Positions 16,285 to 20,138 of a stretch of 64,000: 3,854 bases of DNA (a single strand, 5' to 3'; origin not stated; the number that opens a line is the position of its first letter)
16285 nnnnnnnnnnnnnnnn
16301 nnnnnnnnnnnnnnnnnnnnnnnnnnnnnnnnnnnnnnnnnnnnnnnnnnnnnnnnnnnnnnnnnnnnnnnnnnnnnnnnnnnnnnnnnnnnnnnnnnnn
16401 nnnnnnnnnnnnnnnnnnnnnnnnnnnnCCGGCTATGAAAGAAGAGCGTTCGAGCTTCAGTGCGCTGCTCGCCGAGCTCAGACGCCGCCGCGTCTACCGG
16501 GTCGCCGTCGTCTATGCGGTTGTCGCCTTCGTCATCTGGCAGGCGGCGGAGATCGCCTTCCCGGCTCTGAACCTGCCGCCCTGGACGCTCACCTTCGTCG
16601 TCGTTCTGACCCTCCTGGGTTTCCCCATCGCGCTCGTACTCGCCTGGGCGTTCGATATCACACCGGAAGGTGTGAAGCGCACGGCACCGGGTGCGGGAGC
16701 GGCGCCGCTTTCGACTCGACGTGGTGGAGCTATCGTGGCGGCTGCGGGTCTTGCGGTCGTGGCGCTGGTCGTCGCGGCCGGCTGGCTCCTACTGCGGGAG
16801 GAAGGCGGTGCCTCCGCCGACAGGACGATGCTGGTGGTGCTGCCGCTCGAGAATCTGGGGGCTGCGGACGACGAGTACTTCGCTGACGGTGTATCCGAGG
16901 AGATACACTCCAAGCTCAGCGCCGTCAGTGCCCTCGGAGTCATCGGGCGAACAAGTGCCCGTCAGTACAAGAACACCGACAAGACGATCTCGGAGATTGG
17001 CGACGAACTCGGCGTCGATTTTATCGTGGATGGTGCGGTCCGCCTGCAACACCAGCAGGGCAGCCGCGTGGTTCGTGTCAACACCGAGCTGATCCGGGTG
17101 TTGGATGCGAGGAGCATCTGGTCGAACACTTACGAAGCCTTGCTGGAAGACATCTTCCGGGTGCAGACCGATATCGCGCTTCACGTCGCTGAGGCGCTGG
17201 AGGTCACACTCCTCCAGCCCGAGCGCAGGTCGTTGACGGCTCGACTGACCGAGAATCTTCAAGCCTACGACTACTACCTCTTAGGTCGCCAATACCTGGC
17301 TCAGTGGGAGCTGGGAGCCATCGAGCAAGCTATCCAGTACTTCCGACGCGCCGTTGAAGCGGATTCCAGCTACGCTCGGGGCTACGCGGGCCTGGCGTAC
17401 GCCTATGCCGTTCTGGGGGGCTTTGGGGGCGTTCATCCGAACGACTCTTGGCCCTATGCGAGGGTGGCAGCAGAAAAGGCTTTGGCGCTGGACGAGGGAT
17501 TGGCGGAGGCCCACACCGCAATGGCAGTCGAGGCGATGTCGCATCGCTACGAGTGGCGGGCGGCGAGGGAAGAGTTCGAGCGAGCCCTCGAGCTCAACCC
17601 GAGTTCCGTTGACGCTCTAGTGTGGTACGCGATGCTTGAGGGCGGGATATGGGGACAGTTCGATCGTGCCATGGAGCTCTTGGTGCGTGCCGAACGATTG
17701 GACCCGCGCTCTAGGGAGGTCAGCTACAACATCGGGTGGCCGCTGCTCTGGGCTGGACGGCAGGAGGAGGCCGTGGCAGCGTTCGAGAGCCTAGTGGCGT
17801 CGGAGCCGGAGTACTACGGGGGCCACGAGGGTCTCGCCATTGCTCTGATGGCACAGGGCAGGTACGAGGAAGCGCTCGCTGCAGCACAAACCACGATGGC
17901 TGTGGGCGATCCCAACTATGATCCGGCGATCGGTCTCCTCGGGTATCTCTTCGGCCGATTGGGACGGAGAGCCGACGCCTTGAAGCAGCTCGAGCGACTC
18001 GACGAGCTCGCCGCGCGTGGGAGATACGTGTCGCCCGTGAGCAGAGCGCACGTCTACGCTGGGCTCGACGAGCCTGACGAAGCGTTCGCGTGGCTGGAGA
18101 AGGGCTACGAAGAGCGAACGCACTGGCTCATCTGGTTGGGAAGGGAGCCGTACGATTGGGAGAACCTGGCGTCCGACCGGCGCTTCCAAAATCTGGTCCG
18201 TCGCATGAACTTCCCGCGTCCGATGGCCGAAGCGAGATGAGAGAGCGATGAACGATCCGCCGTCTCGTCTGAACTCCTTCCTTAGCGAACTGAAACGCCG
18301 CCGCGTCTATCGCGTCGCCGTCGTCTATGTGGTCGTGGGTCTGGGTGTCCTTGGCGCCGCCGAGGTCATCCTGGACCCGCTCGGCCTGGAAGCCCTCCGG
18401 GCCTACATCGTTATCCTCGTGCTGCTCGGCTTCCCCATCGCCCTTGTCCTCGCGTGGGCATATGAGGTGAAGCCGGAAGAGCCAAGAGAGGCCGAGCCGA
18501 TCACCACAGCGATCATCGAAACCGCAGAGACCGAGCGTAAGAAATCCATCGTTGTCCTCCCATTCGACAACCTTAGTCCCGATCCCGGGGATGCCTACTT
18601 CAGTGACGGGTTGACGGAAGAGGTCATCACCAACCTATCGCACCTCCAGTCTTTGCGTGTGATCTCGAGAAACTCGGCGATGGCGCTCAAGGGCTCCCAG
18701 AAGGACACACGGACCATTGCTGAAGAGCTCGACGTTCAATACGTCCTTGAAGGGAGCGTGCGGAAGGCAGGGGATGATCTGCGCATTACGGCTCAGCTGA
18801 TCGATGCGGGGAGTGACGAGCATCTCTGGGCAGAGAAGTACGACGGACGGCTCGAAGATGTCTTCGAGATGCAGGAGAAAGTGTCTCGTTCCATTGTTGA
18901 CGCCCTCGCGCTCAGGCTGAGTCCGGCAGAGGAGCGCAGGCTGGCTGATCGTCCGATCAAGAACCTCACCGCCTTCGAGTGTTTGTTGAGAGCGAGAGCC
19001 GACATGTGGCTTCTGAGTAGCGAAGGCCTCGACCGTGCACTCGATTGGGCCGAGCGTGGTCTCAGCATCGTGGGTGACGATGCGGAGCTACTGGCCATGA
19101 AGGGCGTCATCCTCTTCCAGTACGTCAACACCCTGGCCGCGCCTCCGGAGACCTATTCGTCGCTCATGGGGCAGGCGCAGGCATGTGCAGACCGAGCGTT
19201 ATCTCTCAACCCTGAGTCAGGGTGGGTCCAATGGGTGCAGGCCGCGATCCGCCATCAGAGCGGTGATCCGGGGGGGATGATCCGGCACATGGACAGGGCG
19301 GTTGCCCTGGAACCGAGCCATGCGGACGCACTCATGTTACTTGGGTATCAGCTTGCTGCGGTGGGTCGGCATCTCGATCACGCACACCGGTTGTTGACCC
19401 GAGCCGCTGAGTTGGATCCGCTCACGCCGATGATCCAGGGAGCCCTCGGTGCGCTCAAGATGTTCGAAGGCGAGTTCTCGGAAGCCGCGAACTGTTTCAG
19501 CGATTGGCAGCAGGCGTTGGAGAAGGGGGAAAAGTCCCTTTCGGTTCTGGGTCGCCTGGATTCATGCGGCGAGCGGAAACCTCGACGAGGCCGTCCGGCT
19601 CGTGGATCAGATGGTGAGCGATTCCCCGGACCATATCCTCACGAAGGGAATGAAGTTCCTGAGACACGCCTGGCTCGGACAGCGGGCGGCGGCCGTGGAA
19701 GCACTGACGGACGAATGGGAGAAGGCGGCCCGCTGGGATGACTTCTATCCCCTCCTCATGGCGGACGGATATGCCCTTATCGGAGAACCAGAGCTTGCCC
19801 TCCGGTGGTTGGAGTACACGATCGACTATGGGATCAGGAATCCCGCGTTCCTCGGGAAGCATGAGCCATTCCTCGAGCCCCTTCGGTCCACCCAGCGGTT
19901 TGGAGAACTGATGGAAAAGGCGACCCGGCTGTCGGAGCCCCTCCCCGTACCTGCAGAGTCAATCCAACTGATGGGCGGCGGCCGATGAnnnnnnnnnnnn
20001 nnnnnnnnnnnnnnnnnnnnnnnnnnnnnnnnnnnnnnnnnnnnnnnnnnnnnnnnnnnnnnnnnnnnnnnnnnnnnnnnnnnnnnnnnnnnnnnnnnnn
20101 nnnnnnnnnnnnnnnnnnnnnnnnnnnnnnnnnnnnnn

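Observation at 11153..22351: Tandem array of six paralogous receptor-like membrane/TPR proteins sharing a highly conserved N-terminal '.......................' motif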

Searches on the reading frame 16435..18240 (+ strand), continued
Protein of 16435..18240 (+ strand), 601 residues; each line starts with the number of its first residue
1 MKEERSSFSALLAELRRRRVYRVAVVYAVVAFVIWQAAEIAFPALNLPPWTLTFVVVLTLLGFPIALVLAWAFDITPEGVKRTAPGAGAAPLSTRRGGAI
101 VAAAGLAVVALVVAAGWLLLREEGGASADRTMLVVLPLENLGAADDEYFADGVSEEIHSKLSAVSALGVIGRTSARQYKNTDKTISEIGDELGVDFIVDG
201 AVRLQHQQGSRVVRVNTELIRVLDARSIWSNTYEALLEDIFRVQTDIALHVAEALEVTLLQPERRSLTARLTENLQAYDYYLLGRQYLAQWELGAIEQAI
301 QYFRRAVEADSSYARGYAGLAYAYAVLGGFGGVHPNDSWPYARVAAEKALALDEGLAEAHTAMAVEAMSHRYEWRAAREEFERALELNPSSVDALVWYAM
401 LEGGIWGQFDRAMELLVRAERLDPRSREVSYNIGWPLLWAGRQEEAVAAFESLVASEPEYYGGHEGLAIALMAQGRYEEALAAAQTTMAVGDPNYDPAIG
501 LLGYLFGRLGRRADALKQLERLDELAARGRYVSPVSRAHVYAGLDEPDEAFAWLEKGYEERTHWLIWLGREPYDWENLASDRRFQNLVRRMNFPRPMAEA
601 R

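Call 46: fold_search(model_id=the predicted structure, library=pdb)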
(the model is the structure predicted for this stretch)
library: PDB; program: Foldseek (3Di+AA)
matches with E <= 10: 1544; with E <= 0.001: 353
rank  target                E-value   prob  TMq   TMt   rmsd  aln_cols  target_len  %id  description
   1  8chy                  2.2e-10  1.00  0.26  0.49  10.2       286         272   27  Crystal structure of an 8-repeat consensus TPR superhelix with Zinc. (released 2024-02-21)
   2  9qhb                  3.8e-10  1.00  0.28  0.52   9.1       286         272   26  Crystal structure of 16-repeat CTPR protein with eliminated coordination sites (released 2025-10-22)
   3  9qhc_B                2.6e-09  1.00  0.28  0.53  11.3       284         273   26  Crystal structure of 8-repeat CTPR protein with eliminated coordination sites (released 2025-10-22)
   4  9qhc_A                3.3e-09  1.00  0.28  0.52  12.1       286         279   28  Crystal structure of 8-repeat CTPR protein with eliminated coordination sites (released 2025-10-22)
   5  6eou                  5.9e-09  1.00  0.27  0.43  13.3       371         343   18  O-GlcNAc transferase TPR domain with the intellectual disability associated mutation L254F (released 2018-05-09)
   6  1w3b_A                7.5e-09  1.00  0.31  0.45  12.3       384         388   18  The superhelical TPR domain of O-linked GlcNAc transferase reveals structural similarities to importin alpha. (released 2004-09-09)
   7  1w3b_B                1.1e-08  1.00  0.28  0.42  12.7       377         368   18  The superhelical TPR domain of O-linked GlcNAc transferase reveals structural similarities to importin alpha. (released 2004-09-09)
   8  8dth_B                2.0e-08  1.00  0.24  0.22  13.1       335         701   17  Cryo-EM structure of Arabidopsis SPY alternative conformation 2 (released 2023-03-08)
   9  3ly8                  4.4e-08  1.00  0.39  0.68   5.0       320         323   14  Crystal structure of mutant D471E of the periplasmic domain of CadC (released 2011-02-09)
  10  8dtg_B                9.3e-08  1.00  0.24  0.20  16.3       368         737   16  Cryo-EM structure of Arabidopsis SPY alternative conformation 1 (released 2023-03-08)
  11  7yea_A                1.0e-07  1.00  0.28  0.18  12.0       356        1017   20  Human O-GlcNAc transferase Dimer (released 2023-07-12)
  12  3ly7                  1.1e-07  1.00  0.40  0.69   4.7       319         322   13  Crystal structure of the periplasmic domain of CadC (released 2011-02-09)
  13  7ntf_B                1.1e-07  1.00  0.33  0.26   7.3       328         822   23  Cryo-EM structure of unliganded O-GlcNAc transferase (released 2021-11-17)
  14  8dtg_A                1.2e-07  1.00  0.24  0.19  13.5       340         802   16  Cryo-EM structure of Arabidopsis SPY alternative conformation 1 (released 2023-03-08)
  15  8dth_A                1.3e-07  1.00  0.22  0.18  14.1       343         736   17  Cryo-EM structure of Arabidopsis SPY alternative conformation 2 (released 2023-03-08)
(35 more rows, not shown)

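Call 49: find_encoding_contigs(protein=P0119, flank=10000, max_places=4)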
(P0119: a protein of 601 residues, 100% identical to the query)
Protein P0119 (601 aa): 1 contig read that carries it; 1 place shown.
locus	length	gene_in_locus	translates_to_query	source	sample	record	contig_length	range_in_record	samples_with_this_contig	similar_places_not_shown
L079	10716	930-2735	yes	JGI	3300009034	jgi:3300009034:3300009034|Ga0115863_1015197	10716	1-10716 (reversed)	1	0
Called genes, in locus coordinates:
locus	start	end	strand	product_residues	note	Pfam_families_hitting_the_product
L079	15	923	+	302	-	PF13428:TPR_14 (faint)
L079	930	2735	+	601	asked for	PF13424:TPR_12 (faint), PF00515:TPR_1 (faint), PF07719:TPR_2 (faint), PF13174:TPR_6 (faint), PF13181:TPR_8 (faint), PF13428:TPR_14 (faint), PF13431:TPR_17 (faint), PF21033:RMD1-3 (faint), +3 more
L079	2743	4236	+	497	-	PF13428:TPR_14 (faint)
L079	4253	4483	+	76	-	-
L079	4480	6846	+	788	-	PF14559:TPR_19 (faint)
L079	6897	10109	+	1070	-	PF14870:PSII_BNR (faint), PF02012:BNR (faint), PF15902:Sortilin-Vps10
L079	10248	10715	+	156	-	?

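Call 65: search_protein_families(library=padloc, proteins=[window:16435-18240:+], max_evalue=0.01)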
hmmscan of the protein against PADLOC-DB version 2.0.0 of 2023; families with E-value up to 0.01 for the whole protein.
window:16435-18240:+ (601 aa): 1 family
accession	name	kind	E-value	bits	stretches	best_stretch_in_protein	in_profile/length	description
PDLC01172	TPR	-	0.0047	13.8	0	428-472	85-129/448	TPR repeats containing protein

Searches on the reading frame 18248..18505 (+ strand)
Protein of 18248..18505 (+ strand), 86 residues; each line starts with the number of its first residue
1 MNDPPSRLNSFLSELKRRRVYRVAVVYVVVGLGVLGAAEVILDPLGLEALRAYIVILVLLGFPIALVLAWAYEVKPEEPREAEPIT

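Call 64: search_protein_families(library=pfam, proteins=[window:18248-18505:+], max_evalue=10)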
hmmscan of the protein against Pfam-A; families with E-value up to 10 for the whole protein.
window:18248-18505:+ (86 aa): 3 families
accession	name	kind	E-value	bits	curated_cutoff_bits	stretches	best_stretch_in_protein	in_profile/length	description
PF07695.17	7TMR-DISM_7TM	-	0.023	15.1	29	1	9-71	86-146/205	7TM diverse intracellular signalling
PF11239.13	DUF3040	-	0.031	14.9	24.7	1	16-70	40-83/84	Protein of unknown function (DUF3040)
PF19764.4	DUF6251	-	0.033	14.4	26.5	1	18-72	50-101/126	Family of unknown function (DUF6251)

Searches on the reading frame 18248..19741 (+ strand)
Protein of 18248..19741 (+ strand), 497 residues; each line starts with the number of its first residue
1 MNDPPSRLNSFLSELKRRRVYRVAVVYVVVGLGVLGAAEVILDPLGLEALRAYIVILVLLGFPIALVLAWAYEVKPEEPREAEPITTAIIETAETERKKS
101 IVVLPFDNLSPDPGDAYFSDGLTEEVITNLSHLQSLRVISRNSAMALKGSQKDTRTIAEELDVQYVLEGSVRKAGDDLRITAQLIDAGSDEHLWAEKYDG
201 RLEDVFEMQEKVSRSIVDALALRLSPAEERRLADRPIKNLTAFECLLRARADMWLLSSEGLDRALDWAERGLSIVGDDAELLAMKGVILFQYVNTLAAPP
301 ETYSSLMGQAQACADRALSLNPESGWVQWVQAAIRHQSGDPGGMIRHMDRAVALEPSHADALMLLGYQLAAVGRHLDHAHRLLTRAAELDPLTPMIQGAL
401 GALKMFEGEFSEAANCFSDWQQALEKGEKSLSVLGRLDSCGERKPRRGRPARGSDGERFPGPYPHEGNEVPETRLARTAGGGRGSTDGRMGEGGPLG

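Call 3: search_protein_families(library=pfam, proteins=[window:18248-19741:+], max_evalue=0.01)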
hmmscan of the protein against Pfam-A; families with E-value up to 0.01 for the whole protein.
window:18248-19741:+ (497 aa): 4 families
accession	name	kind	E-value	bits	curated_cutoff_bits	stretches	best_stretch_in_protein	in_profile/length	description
PF13428.12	TPR_14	-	2.9e-07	31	23.5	0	329-366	5-42/44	Tetratricopeptide repeat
PF07719.23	TPR_2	-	7.6e-05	23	27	0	359-391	1-32/34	Tetratricopeptide repeat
PF16539.10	FlgT_M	-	0.0011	19.6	31.2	0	132-172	55-98/158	Flagellar assembly protein T, middle domain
PF13431.12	TPR_17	-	0.0066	17.1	24.4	0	348-375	2-29/34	Tetratricopeptide repeat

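Call 4: search_protein_families(library=ncbifam, proteins=[window:18248-19741:+], max_evalue=0.01)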
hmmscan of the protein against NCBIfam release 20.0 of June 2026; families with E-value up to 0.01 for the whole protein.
window:18248-19741:+ (497 aa): 3 families
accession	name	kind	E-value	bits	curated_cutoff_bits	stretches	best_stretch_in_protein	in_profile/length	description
TIGR02917.1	PEP_TPR_lipo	equivalog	5e-08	31.3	312.2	1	309-417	313-420/899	XrtA/PEP-CTERM system TPR-repeat protein PrsT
TIGR02800.1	propeller_TolB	equivalog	1.7e-06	27.3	343.15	1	92-222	16-150/418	Tol-Pal system beta propeller repeat protein TolB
TIGR02521.1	type_IV_pilW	equivalog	0.0019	17.8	154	0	376-436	151-211/234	type IV pilus biogenesis/stability protein PilW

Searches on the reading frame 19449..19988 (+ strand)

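Call 3: search_protein_families(library=pfam, proteins=[window:19449-19988:+], max_evalue=0.01)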
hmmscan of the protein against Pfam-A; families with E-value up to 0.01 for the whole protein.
window:19449-19988:+ (179 aa): 3 families
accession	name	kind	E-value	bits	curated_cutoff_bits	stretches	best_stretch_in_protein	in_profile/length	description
PF13428.12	TPR_14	-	0.00055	20.8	23.5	0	34-63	6-35/44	Tetratricopeptide repeat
PF01535.26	PPR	-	0.002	18.7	25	0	40-58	11-29/31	PPR repeat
PF07719.23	TPR_2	-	0.0065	16.9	27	0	33-61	5-33/34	Tetratricopeptide repeat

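Call 4: search_protein_families(library=ncbifam, proteins=[window:19449-19988:+], max_evalue=0.01)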
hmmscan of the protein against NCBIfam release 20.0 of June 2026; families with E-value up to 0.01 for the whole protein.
window:19449-19988:+ (179 aa): 1 family
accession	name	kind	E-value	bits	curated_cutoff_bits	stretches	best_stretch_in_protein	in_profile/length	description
NF047558.1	TPR_END_plus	domain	6.7e-08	32.4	32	1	107-156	8-56/56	TPR end-of-group domain-containing protein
